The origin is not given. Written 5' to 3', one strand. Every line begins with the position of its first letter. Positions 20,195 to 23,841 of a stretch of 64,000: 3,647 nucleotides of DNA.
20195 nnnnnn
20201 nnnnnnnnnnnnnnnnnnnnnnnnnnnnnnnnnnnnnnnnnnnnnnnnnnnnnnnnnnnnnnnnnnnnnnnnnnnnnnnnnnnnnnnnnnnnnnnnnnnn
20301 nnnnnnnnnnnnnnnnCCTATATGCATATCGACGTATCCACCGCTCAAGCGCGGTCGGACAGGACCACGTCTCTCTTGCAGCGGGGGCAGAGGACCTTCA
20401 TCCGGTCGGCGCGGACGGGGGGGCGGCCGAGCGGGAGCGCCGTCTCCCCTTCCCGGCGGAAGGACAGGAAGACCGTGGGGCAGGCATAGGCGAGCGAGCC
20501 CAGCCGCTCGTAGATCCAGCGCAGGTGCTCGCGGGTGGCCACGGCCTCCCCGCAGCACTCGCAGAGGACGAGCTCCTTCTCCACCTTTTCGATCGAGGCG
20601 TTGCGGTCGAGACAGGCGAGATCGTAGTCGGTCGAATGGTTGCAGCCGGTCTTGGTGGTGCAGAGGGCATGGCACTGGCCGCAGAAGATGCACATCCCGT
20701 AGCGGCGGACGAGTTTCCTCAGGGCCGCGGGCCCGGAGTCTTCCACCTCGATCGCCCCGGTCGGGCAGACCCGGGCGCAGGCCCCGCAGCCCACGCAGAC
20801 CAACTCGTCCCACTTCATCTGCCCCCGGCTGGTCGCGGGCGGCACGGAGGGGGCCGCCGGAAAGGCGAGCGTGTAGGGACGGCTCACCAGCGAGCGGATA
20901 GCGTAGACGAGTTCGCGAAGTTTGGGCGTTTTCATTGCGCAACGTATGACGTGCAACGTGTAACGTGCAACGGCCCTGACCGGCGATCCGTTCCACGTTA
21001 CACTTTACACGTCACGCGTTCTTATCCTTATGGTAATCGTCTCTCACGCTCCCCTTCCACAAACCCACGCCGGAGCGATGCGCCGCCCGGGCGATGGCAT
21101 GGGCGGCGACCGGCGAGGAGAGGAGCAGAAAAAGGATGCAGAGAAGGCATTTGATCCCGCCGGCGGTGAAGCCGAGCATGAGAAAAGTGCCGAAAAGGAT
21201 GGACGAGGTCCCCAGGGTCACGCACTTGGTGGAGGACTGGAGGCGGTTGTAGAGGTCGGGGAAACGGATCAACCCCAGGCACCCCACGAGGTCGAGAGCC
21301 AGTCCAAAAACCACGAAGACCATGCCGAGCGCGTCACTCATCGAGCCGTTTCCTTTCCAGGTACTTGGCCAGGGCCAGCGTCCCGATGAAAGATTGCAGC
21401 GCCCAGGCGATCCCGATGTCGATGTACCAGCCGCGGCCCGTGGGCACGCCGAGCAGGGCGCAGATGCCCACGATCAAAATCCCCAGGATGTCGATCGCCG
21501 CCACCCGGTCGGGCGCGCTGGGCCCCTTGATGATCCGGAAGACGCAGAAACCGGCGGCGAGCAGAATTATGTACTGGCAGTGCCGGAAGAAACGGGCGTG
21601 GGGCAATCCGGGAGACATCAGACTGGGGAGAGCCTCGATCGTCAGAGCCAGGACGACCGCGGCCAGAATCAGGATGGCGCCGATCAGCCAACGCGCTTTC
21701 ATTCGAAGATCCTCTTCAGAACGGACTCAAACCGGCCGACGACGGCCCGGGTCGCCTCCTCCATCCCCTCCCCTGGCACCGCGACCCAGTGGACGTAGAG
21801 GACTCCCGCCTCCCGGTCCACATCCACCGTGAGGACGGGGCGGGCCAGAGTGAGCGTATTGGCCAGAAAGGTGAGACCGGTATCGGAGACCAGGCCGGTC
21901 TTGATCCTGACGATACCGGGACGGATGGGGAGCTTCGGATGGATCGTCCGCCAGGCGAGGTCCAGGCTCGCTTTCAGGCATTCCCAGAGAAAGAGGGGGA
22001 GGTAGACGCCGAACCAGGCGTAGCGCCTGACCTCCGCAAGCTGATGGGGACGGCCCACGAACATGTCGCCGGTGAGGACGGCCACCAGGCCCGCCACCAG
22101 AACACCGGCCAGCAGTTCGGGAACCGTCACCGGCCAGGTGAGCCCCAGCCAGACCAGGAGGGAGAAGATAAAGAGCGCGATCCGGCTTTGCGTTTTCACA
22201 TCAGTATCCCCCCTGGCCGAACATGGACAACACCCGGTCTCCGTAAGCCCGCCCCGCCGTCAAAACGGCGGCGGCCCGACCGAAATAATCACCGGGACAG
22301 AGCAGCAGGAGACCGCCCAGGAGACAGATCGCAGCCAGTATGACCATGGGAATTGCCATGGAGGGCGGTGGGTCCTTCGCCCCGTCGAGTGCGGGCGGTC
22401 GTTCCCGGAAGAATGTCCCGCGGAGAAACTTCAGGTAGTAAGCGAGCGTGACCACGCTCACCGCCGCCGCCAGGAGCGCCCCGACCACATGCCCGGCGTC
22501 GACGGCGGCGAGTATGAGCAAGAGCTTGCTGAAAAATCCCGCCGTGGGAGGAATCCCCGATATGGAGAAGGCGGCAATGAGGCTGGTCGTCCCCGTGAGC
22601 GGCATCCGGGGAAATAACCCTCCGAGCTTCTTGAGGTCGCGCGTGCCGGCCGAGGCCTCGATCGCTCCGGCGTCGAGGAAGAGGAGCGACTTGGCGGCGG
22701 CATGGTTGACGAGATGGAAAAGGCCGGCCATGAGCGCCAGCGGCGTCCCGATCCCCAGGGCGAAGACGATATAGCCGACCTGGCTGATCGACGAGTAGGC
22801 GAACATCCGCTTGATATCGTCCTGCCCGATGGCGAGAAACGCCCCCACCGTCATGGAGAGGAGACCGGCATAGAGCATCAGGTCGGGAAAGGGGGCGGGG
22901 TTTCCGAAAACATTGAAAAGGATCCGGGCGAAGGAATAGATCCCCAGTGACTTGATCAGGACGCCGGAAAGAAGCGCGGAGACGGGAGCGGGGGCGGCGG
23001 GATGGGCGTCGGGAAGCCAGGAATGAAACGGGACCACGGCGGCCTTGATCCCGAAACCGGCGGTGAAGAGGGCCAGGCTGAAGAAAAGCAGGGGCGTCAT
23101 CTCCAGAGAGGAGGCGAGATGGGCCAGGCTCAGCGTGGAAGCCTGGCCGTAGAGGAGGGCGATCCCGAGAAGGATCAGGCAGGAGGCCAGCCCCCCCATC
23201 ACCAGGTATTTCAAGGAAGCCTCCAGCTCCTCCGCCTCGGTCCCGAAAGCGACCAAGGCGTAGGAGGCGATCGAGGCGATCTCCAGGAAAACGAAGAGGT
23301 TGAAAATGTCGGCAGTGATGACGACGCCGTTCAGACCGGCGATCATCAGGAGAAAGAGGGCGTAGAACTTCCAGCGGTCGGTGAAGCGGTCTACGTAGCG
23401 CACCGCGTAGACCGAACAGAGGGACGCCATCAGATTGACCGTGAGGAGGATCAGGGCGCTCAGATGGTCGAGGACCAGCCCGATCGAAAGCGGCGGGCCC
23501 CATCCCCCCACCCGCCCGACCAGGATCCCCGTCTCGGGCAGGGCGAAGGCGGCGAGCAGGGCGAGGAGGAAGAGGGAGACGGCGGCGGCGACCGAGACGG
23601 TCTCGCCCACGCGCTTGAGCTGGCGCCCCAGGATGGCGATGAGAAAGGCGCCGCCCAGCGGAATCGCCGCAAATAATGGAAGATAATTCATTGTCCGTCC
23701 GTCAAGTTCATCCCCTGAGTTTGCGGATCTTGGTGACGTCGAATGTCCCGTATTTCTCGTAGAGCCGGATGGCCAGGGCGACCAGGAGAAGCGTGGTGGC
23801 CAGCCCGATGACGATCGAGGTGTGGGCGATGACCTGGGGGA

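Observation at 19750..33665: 17-gene Rex-headed operon for an Mrp/Mbh-type group 4 [NiFe] hydrogenase carrying a sulfhydrogenase-beta/gamma-like NAD(P)H module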

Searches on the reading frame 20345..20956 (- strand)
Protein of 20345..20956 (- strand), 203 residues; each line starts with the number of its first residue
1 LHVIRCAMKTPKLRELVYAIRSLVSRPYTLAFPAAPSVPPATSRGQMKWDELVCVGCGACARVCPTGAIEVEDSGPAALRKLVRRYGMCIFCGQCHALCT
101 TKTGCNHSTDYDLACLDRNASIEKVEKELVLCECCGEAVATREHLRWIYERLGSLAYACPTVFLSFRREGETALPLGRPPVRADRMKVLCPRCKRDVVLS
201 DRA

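Call 5: search_protein_families(library=pfam, proteins=[window:20345-20956:-], max_evalue=0.01)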
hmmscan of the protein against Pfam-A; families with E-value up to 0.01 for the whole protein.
window:20345-20956:- (203 aa): 11 families
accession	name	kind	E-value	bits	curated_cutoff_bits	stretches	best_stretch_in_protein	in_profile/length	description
PF00037.32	Fer4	-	1.1e-09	38.1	21.1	1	48-70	2-24/24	4Fe-4S binding domain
PF12838.12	Fer4_7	-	1.6e-09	38.5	27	1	54-102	2-51/52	4Fe-4S dicluster domain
PF13187.11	Fer4_9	-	4.9e-08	33.3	27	1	54-102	2-50/52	4Fe-4S dicluster domain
PF12837.12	Fer4_6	-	6.5e-07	29.4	25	1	47-69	2-24/24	4Fe-4S binding domain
PF13237.11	Fer4_10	-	2.9e-06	27.5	25.5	1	49-99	4-52/53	4Fe-4S dicluster domain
PF12797.12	Fer4_2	-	5.2e-05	23.4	24.5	1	47-66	3-22/22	4Fe-4S binding domain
PF13484.11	Fer4_16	-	0.00017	22.8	30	1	54-72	2-20/66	4Fe-4S double cluster binding domain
PF25160.1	LdpA_Fe-S-bd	-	0.00049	20.2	27.6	1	46-71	20-45/49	LdpA Fe-S cluster-binding domain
PF14697.11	Fer4_21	-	0.00056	20.4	35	1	47-70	34-58/59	4Fe-4S dicluster domain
PF12798.12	Fer4_3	-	0.0059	17.8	27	1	54-68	1-15/15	4Fe-4S binding domain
PF12800.12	Fer4_4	-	0.0093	16.7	24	1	53-67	3-17/17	4Fe-4S binding domain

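Call 43: search_solved_structures(query=window:20345-20956:-, max_evalue=0.01)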
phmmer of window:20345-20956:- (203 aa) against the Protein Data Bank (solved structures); distinct sequences matched with E-value up to 0.01: 90 (the best 60 are shown).
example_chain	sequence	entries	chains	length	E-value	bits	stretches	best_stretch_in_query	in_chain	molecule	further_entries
9sfi_T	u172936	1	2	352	1.8e-17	67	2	45-99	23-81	4Fe-4S ferredoxin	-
9sw6_H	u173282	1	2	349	2.4e-16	63.3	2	48-100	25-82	Tungsten formylmethanofuran dehydrogenase, subunit F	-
5t5i_F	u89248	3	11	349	3.3e-16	62.9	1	44-99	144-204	Tungsten formylmethanofuran dehydrogenase subunit fwdF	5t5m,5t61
9sw6_G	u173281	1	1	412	3.4e-16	62.8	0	45-86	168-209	Polyferredoxin protein MvhB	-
9sfi_O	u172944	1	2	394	1.1e-12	51.4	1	37-101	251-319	Ferredoxin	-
7z0s_F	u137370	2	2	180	1.2e-11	47.9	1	28-147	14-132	Formate hydrogenlyase subunit 6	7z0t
7eu3_I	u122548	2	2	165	8.8e-11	45.2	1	26-119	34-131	NAD(P)H-quinone oxidoreductase subunit I, chloroplastic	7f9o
6cfw_N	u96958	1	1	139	1.2e-10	44.7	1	16-118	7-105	NADH-plastoquinone oxidoreductase subunit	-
6hum_I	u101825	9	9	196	3.6e-10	43.2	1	24-119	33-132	NAD(P)H-quinone oxidoreductase subunit I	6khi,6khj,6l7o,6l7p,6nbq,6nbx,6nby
9grx_I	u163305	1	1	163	1.1e-08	38.3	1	26-119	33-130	NAD(P)H-quinone oxidoreductase subunit I, chloroplastic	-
7wfg_I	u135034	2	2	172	1.6e-08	37.8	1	26-119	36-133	NAD(P)H-quinone oxidoreductase subunit I, chloroplastic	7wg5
6u8y_N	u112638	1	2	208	6.5e-08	35.8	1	9-102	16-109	NADH dehydrogenase subunit I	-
7qv7_D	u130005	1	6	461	2.4e-06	30.7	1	47-105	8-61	Hydrogen dependent carbon dioxide reductase subunit HydA2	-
8e9g_I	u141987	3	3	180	3.7e-06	30.1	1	19-79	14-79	NADH-quinone oxidoreductase subunit I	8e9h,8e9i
7awt_I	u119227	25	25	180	4.2e-06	29.9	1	28-122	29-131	NADH-quinone oxidoreductase subunit I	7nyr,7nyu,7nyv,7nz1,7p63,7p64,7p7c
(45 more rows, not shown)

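Call 52: search_protein_families(library=ncbifam, proteins=[window:20345-20956:-], max_evalue=0.00001)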
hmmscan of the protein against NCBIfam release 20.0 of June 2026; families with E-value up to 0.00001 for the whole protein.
window:20345-20956:- (203 aa): 20 families
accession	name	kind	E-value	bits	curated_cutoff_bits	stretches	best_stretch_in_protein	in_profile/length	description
NF009053.0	PRK12387.1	subfamily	6.1e-21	75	204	1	28-196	14-161/180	formate hydrogenlyase complex iron-sulfur subunit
NF006221.0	PRK08348.1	subfamily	8.5e-18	64.3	124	1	17-120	8-107/136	NADH-plastoquinone oxidoreductase subunit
TIGR01971.1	NuoI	subfamily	2.6e-14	52.9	113.05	1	16-120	2-113/121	NADH-quinone oxidoreductase, chain I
NF006076.0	PRK08222.1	equivalog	9.9e-14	51.5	270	1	29-150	15-135/181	hydrogenase 4 subunit H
NF004537.0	PRK05888.1-3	equivalog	8.3e-11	41.8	163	1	19-123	30-148/204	NADH-quinone oxidoreductase subunit NuoI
TIGR00403.1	ndhI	equivalog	1.1e-10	41.4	302.35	1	19-119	29-133/183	NAD(P)H-quinone oxidoreductase subunit I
NF004541.0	PRK05888.2-2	equivalog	4.4e-10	39.7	217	1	13-103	21-110/168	NADH-quinone oxidoreductase subunit NuoI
NF010590.0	PRK13984.1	equivalog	4.8e-10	38.2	946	1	17-102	15-106/611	putative oxidoreductase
NF040612.1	F420_dehyd_FpoI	exception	1.2e-09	38.1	180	1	13-102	3-97/135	F420H2 dehydrogenase subunit FpoI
NF004540.0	PRK05888.2-1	equivalog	3.4e-09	36.4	215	1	13-121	5-119/139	NADH-quinone oxidoreductase subunit NuoI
NF004543.0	PRK05888.2-5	equivalog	2.4e-08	33.7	243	1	18-114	25-124/217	NADH-quinone oxidoreductase subunit NuoI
NF004536.0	PRK05888.1-1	equivalog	9.8e-08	31.5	212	1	12-136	13-143/180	NADH-quinone oxidoreductase subunit NuoI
NF004546.0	PRK05888.3-3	equivalog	2.9e-07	30.1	260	1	44-125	56-144/196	NADH-quinone oxidoreductase subunit NuoI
NF045874.1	Vhu_polyferre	exception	7.6e-07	28.2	600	1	39-140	253-339/381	F420-non-reducing hydrogenase associated-polyferredoxin VhuB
NF043039.1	HgcAB_like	equivalog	1.8e-06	27.8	285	1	42-102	290-347/350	HgcAB-like fusion protein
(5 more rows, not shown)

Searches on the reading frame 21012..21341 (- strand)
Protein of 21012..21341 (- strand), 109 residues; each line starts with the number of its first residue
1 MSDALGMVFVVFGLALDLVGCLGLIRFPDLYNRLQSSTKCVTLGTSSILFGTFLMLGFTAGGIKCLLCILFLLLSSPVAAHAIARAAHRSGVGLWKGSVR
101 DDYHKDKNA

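Call 5: search_protein_families(library=pfam, proteins=[window:21012-21341:-], max_evalue=0.01)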
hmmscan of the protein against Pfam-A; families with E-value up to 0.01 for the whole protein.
window:21012-21341:- (109 aa): 1 family
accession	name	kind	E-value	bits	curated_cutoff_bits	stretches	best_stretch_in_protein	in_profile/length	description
PF03334.19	PhaG_MnhG_YufB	-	4.3e-24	85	23.4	1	9-88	1-80/80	Na+/H+ antiporter subunit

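Call 52: search_protein_families(library=ncbifam, proteins=[window:21012-21341:-], max_evalue=0.00001)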
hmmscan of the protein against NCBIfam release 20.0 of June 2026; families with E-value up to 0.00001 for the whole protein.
window:21012-21341:- (109 aa): 12 families
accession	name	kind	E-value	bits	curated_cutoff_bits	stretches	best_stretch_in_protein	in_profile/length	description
NF009314.0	PRK12674.1-2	subfamily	4.9e-33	113.3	102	1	2-107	4-109/116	Na+/H+ antiporter subunit G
TIGR01300.1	CPA3_mnhG_phaG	equivalog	6.1e-27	93.8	63.1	1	8-103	1-97/97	monovalent cation/H(+) antiporter subunit G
NF009312.0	PRK12672.1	subfamily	9.7e-21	74.2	122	1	3-106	4-116/122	putative monovalent cation/H+ antiporter subunit G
NF009320.0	PRK12675.1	equivalog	3.2e-19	69.4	128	1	7-93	4-91/104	putative monovalent cation/H+ antiporter subunit G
NF009316.0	PRK12674.1-5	equivalog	2.9e-18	65.8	122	1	3-90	6-95/121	Na+/H+ antiporter subunit G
NF009236.0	PRK12586.1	equivalog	9.2e-18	64.4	156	1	5-102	11-110/145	Na+/H+ antiporter subunit G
NF009237.0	PRK12587.1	equivalog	7.6e-16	58.2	158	1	4-106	8-112/118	Na+/H+ antiporter subunit G1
NF009235.0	PRK12585.1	equivalog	3.3e-14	52.6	273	1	8-102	11-106/197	putative monovalent cation/H+ antiporter subunit G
NF009313.0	PRK12674.1-1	equivalog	4.8e-14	52.4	151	1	8-87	11-92/140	Na+/H+ antiporter subunit G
NF009311.0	PRK12670.1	equivalog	5.6e-13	48.6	116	1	3-89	3-89/99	putative monovalent cation/H+ antiporter subunit G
NF009238.0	PRK12592.1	equivalog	1.2e-09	38.3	170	1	2-102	7-115/126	putative monovalent cation/H+ antiporter subunit G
NF009317.0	PRK12674.2-1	equivalog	1.3e-08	35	107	1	5-87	6-88/105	Na+/H+ antiporter subunit G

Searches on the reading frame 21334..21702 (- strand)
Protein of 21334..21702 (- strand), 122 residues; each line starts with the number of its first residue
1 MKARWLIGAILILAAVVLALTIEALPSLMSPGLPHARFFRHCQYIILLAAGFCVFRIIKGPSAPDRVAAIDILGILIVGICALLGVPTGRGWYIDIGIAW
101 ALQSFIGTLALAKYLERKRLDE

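Call 5: search_protein_families(library=pfam, proteins=[window:21334-21702:-], max_evalue=0.01)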
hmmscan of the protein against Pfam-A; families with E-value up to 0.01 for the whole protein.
window:21334-21702:- (122 aa): 1 family
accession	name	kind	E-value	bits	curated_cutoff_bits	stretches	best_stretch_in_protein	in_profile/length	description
PF04066.18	MrpF_PhaF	-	2.1e-17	63.8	23.3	1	64-116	1-53/53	Multiple resistance and pH regulation protein F (MrpF / PhaF)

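Call 52: search_protein_families(library=ncbifam, proteins=[window:21334-21702:-], max_evalue=0.00001)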
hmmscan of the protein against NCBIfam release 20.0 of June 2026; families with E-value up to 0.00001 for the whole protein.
window:21334-21702:- (122 aa): 11 families
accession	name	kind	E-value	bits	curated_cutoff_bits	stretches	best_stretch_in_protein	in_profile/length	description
NF009242.0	PRK12599.1-1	equivalog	3.2e-21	75.5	89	1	41-116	7-82/86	putative monovalent cation/H+ antiporter subunit F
NF009243.0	PRK12599.1-2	equivalog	5.1e-17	62.4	95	1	43-119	10-88/91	putative monovalent cation/H+ antiporter subunit F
NF009246.0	PRK12599.1-5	equivalog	3.8e-16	59.5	92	1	44-118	6-82/83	putative monovalent cation/H+ antiporter subunit F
NF009248.0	PRK12600.1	equivalog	4.2e-16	58.9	97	1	45-118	12-85/94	Na(+)/H(+) antiporter subunit F1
NF009245.0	PRK12599.1-4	equivalog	2.8e-15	56.7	114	1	45-119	17-91/121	cation:proton antiporter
NF004812.0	PRK06161.1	equivalog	8.9e-15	55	93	1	41-118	11-88/92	K+/H+ antiporter subunit F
NF009250.0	PRK12604.1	equivalog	1.6e-14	54.2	100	1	45-116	8-81/84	putative monovalent cation/H+ antiporter subunit F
NF009247.0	PRK12599.1-6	equivalog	5.3e-14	52.5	100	1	46-117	14-85/89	putative monovalent cation/H+ antiporter subunit F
NF006243.0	PRK08381.1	equivalog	2.3e-13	50.3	79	1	42-119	10-87/89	putative monovalent cation/H+ antiporter subunit F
NF009244.0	PRK12599.1-3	equivalog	3.1e-13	50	90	1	44-115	14-85/92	putative monovalent cation/H+ antiporter subunit F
NF009300.0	PRK12657.1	equivalog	8.3e-10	38.8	103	1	48-119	19-90/100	putative monovalent cation/H+ antiporter subunit F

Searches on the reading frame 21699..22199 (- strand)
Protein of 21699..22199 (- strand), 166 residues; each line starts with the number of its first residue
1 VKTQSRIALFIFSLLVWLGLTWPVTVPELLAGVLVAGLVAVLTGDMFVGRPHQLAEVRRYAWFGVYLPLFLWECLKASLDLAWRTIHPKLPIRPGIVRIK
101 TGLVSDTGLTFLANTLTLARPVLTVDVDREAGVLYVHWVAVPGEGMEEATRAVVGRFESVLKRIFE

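Call 5: search_protein_families(library=pfam, proteins=[window:21699-22199:-], max_evalue=0.01)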
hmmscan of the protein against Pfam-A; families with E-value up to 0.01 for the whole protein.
window:21699-22199:- (166 aa): 1 family
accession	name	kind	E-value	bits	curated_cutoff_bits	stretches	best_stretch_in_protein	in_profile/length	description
PF01899.21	MNHE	-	1e-32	113.3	27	1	11-164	2-145/145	Na+/H+ ion antiporter subunit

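Call 52: search_protein_families(library=ncbifam, proteins=[window:21699-22199:-], max_evalue=0.00001)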
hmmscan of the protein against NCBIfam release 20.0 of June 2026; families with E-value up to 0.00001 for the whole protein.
window:21699-22199:- (166 aa): 12 families
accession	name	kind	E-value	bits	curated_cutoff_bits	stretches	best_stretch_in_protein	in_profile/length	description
NF006245.0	PRK08383.1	subfamily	1.3e-29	103.3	192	1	7-164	4-166/168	putative monovalent cation/H+ antiporter subunit E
TIGR00942.1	2a6301s05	subfamily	1.6e-23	83.3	212.25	1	17-166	1-144/144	multicomponent Na+:H+ antiporter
NF009295.0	PRK12652.1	equivalog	3.5e-22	79.1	290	1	5-137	170-301/368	monovalent cation/H+ antiporter subunit E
NF006244.0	PRK08382.1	equivalog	2.2e-20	73.5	226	1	10-165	39-200/201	putative monovalent cation/H+ antiporter subunit E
NF006519.0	PRK08965.1-3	equivalog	1.1e-15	57.8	190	1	12-166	9-157/158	Na+/H+ antiporter subunit E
NF009292.0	PRK12651.1-3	equivalog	6.3e-15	55.6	213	1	7-164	5-156/158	Na+/H+ antiporter subunit E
NF006521.0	PRK08965.1-5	equivalog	1.4e-14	54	141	1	5-166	14-171/180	Na+/H+ antiporter subunit E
NF006518.0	PRK08965.1-2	equivalog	2.6e-14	53.4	159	1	11-166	17-166/166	Na+/H+ antiporter subunit E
NF006517.0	PRK08965.1-1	equivalog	2.1e-09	37.8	180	1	24-162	24-157/161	Na+/H+ antiporter subunit E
NF009291.0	PRK12651.1-1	equivalog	3.2e-08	33.7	228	1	10-164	8-156/159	Na+/H+ antiporter subunit E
NF004922.0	PRK06279.1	equivalog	3.4e-08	33.7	99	1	65-139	8-80/100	putative monovalent cation/H+ antiporter subunit E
NF006520.0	PRK08965.1-4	equivalog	1.1e-07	31.9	175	1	7-166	7-162/162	Na+/H+ antiporter subunit E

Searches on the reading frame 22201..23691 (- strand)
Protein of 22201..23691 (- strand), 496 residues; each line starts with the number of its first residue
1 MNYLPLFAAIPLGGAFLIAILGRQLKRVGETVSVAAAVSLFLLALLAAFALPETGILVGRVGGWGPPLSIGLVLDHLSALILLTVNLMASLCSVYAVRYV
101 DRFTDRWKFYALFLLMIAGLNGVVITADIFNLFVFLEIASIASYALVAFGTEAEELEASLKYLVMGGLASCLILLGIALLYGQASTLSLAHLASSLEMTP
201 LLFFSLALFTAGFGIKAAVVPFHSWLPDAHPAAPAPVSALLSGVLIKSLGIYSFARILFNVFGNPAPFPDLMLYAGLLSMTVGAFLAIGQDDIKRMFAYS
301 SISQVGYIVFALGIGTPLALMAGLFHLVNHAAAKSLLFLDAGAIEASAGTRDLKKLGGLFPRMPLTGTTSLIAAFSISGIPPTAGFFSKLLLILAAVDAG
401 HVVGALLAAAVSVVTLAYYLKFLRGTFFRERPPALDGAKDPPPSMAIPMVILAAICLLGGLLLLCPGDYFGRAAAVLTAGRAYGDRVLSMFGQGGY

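Call 5: search_protein_families(library=pfam, proteins=[window:22201-23691:-], max_evalue=0.01)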
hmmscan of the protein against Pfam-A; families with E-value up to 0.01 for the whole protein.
window:22201-23691:- (496 aa): 3 families
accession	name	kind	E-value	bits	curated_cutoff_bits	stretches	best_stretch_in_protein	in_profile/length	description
PF00361.26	Proton_antipo_M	-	5.2e-65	220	21.5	1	128-412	3-291/294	NADH:quinone oxidoreductase/Mrp antiporter, TM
PF10125.14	NADHdeh_related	-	2e-07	31.1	27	1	114-224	73-183/218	NADH dehydrogenase I, subunit N related protein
PF00662.26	Proton_antipo_N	-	0.00076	19.8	24.5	1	68-110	9-51/51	NADH-Ubiquinone oxidoreductase (complex I), chain 5 N-terminus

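Call 52: search_protein_families(library=ncbifam, proteins=[window:22201-23691:-], max_evalue=0.00001)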
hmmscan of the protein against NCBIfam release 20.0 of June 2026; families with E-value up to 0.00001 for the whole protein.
window:22201-23691:- (496 aa): 75 families (the best 25 are shown)
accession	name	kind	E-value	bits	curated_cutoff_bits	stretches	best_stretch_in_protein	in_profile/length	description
NF006240.0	PRK08376.1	subfamily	1.1e-107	361.1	662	1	2-463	5-492/521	putative monovalent cation/H+ antiporter subunit D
NF006241.0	PRK08377.1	equivalog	1.8e-99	334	645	1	4-460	5-460/494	NADH dehydrogenase subunit N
NF009306.0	PRK12663.1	equivalog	7.8e-93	311.9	542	1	9-489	11-493/498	Na+/H+ antiporter subunit D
NF005818.0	PRK07691.1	equivalog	1.1e-87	295.1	586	1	8-487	10-493/496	Na+/H+ antiporter subunit D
NF006419.0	PRK08668.1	equivalog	1.1e-85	288.6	617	1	3-460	3-464/613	NADH dehydrogenase subunit M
NF006238.0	PRK08375.1-4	equivalog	1.3e-85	288.2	626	1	3-435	5-437/531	putative monovalent cation/H+ antiporter subunit D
NF005086.0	PRK06521.1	equivalog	5.3e-85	286.2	667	1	21-474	24-503/669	hydrogenase 4 subunit B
NF009305.0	PRK12662.1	equivalog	3.4e-84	283.4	700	1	9-461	11-474/492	putative monovalent cation/H+ antiporter subunit D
NF009308.0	PRK12665.1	equivalog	8.5e-79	265.5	585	1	4-438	9-449/531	Na+/H+ antiporter subunit D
NF005097.0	PRK06525.1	equivalog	3.3e-78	263.6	430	1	8-459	9-471/480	hydrogenase 4 subunit D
TIGR00944.1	2a6301s04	subfamily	1.6e-74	251.8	692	1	8-458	7-457/463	multicomponent K+/H+ antiporter, MrpD/PhaD subunit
NF009288.0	PRK12648.1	equivalog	8.2e-74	249.2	1104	1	4-462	3-470/954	monovalent cation/H+ antiporter subunit A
TIGR01770.1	NDH_I_N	subfamily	1e-73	249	332.6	1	71-446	66-451/472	NADH-quinone oxidoreductase subunit NuoN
NF004920.0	PRK06277.1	equivalog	4.4e-72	243.4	578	1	1-462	1-460/478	energy conserving hydrogenase EhbF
NF009309.0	PRK12666.1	equivalog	4.1e-71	240.3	476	1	9-489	13-517/529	monovalent cation/H+ antiporter subunit D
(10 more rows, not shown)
